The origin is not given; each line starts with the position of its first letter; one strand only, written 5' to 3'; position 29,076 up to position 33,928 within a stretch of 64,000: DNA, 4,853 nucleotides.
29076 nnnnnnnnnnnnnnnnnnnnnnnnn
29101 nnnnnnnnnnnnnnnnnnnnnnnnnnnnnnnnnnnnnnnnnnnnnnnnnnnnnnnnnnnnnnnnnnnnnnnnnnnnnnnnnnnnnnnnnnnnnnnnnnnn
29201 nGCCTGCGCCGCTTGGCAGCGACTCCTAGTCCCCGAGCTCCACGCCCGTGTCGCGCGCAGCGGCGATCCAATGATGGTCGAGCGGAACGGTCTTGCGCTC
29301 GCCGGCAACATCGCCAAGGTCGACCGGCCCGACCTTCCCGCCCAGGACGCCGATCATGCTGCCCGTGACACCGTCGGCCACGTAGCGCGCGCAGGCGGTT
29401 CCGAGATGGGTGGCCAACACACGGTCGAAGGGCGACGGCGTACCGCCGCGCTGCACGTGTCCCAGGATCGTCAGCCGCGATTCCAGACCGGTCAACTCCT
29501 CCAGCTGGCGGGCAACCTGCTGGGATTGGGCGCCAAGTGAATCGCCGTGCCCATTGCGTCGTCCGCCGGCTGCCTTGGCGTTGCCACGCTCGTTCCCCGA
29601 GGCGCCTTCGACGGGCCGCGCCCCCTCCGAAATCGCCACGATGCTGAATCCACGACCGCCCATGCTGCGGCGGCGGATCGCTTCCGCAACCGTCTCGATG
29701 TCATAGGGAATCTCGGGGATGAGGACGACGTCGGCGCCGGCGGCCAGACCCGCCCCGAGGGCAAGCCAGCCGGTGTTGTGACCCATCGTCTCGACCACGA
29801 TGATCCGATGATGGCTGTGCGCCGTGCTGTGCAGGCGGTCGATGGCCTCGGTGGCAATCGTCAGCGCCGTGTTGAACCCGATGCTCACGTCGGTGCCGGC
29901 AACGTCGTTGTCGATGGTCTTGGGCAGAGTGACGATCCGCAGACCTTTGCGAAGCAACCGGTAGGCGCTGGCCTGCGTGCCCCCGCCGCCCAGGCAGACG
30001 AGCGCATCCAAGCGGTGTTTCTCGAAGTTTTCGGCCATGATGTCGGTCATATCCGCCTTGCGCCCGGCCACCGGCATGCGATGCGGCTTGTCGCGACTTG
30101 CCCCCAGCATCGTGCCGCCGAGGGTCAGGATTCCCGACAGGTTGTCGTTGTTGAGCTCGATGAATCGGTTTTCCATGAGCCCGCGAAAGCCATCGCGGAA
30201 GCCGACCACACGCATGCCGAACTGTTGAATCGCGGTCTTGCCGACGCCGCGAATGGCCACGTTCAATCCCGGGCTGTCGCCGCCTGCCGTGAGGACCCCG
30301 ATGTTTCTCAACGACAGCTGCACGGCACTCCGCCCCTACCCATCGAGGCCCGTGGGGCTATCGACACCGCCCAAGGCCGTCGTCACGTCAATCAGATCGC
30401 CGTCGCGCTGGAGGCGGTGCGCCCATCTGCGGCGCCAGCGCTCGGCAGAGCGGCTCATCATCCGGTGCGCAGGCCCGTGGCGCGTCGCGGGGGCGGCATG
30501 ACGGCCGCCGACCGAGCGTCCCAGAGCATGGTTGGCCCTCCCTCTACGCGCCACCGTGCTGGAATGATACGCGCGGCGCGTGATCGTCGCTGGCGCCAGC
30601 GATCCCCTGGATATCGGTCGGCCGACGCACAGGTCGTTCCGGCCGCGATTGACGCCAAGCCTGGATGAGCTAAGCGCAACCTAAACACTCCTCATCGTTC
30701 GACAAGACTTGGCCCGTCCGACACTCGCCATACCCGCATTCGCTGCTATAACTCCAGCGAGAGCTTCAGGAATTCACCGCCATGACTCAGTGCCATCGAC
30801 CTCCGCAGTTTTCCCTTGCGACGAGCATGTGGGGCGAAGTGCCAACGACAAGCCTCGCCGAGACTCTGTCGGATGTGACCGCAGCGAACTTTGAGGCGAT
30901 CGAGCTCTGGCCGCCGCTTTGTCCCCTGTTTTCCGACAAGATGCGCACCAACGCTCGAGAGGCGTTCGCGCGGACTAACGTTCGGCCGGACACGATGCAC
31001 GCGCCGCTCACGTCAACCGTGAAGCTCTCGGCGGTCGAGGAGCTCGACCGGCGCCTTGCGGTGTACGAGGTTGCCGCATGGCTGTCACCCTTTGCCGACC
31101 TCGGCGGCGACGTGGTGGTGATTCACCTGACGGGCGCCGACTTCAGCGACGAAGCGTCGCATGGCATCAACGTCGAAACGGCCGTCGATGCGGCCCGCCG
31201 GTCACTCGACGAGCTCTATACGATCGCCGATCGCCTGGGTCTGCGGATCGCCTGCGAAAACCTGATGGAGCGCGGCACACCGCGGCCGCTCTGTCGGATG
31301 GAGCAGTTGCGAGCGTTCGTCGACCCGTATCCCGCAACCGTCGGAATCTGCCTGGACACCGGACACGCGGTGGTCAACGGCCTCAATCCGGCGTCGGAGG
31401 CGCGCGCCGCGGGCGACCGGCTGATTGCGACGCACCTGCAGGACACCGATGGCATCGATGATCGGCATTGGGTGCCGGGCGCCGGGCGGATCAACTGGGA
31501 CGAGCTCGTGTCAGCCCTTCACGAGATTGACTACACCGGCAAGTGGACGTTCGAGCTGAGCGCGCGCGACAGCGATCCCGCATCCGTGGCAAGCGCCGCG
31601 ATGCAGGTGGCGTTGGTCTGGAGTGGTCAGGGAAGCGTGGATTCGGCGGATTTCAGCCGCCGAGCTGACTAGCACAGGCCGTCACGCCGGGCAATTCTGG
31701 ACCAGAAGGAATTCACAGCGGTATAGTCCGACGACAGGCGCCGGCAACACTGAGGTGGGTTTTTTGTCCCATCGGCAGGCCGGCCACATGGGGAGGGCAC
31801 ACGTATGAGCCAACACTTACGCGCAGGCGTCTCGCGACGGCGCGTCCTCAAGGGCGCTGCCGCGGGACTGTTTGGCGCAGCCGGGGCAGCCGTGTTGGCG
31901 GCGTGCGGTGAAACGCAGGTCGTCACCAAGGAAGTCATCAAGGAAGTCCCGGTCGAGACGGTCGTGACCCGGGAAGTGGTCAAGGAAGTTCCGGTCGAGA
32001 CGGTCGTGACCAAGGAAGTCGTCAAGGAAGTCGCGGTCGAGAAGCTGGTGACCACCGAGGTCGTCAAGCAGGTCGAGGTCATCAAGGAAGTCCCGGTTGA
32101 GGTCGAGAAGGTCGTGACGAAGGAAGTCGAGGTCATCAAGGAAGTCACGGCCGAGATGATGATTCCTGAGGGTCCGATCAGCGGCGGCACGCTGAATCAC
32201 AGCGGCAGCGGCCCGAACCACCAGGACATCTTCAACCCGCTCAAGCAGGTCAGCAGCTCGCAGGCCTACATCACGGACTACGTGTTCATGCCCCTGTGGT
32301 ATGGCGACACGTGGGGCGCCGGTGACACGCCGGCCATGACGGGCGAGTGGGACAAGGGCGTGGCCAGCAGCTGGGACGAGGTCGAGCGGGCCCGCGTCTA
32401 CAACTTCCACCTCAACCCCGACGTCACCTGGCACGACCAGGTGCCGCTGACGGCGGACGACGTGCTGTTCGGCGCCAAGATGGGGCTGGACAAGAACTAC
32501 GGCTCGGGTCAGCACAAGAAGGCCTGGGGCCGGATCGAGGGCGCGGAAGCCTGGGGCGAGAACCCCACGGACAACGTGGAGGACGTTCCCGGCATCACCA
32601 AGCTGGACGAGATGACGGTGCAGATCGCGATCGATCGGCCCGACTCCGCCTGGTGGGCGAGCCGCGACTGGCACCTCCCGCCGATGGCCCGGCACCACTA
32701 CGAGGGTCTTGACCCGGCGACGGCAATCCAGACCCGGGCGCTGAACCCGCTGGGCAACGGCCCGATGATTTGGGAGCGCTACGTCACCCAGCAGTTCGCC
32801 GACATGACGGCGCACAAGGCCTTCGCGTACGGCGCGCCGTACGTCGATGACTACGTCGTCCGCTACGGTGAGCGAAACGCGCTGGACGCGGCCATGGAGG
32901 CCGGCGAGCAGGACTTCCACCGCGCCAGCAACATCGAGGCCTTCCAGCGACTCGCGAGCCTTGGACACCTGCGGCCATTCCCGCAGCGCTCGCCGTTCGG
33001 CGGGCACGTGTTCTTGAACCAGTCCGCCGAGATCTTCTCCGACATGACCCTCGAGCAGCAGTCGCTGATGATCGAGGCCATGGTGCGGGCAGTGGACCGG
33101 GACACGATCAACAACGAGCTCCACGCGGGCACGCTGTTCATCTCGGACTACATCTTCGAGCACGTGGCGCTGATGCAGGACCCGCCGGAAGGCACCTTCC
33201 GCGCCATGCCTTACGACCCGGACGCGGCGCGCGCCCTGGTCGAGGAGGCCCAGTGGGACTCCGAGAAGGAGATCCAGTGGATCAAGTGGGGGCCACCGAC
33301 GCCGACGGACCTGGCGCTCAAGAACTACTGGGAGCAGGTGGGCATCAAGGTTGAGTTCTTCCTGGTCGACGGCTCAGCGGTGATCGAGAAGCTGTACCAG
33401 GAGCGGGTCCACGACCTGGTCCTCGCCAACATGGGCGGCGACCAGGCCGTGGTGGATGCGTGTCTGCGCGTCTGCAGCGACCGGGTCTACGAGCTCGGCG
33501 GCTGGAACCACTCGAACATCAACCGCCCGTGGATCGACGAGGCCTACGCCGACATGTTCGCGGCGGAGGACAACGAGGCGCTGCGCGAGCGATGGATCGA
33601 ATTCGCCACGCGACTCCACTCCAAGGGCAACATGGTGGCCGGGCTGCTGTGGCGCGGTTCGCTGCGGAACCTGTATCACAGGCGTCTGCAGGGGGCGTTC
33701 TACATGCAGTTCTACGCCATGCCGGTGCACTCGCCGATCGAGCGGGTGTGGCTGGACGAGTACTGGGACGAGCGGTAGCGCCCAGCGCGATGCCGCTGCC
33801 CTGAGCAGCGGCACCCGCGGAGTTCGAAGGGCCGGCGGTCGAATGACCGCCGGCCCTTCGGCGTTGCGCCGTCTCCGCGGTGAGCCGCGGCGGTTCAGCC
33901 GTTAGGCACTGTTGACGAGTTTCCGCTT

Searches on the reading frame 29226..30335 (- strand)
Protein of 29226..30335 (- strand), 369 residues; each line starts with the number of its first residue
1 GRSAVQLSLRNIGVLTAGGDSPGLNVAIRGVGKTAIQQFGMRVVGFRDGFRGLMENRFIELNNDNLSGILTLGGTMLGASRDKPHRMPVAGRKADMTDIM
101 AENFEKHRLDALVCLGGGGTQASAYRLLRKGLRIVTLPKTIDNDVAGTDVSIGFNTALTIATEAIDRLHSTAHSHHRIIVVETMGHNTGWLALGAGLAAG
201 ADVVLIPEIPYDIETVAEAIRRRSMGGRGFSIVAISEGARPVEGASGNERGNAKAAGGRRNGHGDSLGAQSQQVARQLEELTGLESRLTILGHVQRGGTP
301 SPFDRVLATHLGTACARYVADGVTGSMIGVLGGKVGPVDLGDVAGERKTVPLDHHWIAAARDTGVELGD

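Call 12: search_protein_families(library=pfam, proteins=[window:29226-30335:-], max_evalue=0.001)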
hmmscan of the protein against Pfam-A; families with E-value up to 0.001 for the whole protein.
window:29226-30335:- (369 aa): 1 family
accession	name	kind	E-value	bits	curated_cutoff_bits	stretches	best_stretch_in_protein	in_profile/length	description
PF00365.25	PFK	-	5.7e-98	328.1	30.9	1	11-317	1-275/277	Phosphofructokinase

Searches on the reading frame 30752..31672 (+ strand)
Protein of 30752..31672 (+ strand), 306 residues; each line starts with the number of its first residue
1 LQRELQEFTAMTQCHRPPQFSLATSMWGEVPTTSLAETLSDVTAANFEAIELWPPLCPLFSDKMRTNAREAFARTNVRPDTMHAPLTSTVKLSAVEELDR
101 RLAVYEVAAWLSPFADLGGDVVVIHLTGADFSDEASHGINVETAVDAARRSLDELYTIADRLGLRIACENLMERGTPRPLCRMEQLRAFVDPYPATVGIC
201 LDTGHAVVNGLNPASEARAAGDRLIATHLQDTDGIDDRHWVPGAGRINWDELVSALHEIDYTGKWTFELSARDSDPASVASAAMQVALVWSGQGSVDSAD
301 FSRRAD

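Call 13: search_protein_families(library=pfam, proteins=[window:30752-31672:+], max_evalue=0.001)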
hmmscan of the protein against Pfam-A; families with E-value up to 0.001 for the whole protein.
window:30752-31672:+ (306 aa): 1 family
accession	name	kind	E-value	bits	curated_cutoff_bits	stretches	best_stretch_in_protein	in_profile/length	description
PF01261.30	AP_endonuc_2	-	1.4e-31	110.5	31.1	1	42-284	4-243/249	Xylose isomerase-like TIM barrel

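Call 51: search_protein_families(library=ncbifam, proteins=[window:30752-31672:+], max_evalue=0.001)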
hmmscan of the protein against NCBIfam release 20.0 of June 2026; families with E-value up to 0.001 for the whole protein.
window:30752-31672:+ (306 aa): 6 families
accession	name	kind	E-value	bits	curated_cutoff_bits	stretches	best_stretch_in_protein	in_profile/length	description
NF041277.1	coba_remo_CbiR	equivalog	2.8e-09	36.9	105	1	81-269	63-234/249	cobamide remodeling phosphodiesterase CbiR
NF041099.2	keto_glucon_epim_IolO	equivalog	4.6e-09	36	300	1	180-284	161-261/269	5-keto-L-gluconate epimerase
NF051856.1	PsicseEpim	equivalog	5.4e-08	33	300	1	135-266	116-242/287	D-psicose 3-epimerase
NF007360.0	PRK09856.1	equivalog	6.2e-08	32.5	305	1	148-271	127-250/276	fructoselysine 3-epimerase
TIGR04379.1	myo_inos_iolE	equivalog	1.5e-07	31.2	290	0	194-232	174-212/290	myo-inosose-2 dehydratase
NF009688.0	PRK13209.1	subfamily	0.00023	20.2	317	1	149-273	137-258/286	L-ribulose-5-phosphate 3-epimerase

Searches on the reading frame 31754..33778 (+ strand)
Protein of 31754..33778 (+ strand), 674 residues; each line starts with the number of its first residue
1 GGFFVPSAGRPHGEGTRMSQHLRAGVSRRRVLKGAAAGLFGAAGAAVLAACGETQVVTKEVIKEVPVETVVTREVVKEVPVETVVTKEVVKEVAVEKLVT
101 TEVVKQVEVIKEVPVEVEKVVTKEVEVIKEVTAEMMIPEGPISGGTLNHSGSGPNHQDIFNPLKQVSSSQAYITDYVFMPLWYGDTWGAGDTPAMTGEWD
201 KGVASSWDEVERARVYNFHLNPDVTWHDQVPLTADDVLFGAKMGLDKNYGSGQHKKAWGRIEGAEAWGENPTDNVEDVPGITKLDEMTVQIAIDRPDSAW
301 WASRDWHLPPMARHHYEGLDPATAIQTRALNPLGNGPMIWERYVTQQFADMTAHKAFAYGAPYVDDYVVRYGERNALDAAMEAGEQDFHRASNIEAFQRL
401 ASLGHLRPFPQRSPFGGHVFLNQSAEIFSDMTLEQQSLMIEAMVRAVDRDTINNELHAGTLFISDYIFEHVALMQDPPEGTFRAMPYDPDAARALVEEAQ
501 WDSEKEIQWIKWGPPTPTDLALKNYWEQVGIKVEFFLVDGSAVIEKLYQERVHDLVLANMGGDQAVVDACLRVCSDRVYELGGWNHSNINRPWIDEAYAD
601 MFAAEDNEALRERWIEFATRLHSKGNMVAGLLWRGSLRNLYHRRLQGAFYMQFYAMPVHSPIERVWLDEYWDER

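Call 13: search_protein_families(library=pfam, proteins=[window:31754-33778:+], max_evalue=0.001)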
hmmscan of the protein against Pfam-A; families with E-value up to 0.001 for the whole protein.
window:31754-33778:+ (674 aa): 1 family
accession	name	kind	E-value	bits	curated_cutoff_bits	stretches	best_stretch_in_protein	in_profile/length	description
PF00496.27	SBP_bac_5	-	3.5e-39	135.4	32.4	1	202-565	5-351/368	Bacterial extracellular solute-binding proteins, family 5 Middle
